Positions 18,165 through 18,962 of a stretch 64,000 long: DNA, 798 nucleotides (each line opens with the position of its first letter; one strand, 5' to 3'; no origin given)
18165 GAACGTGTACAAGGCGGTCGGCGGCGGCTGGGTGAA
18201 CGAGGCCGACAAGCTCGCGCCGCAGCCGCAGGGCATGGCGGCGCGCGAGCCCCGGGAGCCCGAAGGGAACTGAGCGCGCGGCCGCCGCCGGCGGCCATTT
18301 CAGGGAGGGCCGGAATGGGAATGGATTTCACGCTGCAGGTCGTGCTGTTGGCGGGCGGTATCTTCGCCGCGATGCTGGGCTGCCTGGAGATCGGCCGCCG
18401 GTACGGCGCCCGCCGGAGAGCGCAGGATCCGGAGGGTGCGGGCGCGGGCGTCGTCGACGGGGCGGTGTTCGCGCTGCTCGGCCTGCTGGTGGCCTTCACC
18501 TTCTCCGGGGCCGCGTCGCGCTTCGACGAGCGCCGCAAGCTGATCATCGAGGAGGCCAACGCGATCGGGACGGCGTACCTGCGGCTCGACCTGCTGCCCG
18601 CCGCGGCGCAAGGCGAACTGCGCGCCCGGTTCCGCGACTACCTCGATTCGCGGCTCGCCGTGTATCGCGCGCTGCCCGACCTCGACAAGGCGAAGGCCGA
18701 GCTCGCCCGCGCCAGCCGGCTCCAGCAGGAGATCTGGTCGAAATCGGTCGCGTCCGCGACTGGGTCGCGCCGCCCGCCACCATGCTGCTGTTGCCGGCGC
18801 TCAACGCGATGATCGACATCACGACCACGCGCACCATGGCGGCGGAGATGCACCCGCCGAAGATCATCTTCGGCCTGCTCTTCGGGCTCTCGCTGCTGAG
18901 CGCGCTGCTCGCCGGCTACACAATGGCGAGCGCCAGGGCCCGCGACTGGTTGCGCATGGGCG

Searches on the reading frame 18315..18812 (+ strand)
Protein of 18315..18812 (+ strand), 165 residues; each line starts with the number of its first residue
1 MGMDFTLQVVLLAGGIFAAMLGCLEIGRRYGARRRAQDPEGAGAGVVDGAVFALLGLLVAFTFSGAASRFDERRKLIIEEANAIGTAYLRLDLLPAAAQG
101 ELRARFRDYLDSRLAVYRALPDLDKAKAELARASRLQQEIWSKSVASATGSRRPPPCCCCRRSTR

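Call 6: search_protein_families(library=pfam, proteins=[window:18315-18812:+], max_evalue=0.01)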
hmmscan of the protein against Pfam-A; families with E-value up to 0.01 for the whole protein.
window:18315-18812:+ (165 aa): 1 family
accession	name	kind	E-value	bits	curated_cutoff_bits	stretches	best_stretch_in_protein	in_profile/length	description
PF14023.12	Bestrophin-like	-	1.2e-09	38.6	32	1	15-129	2-113/232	Bestrophin-like domain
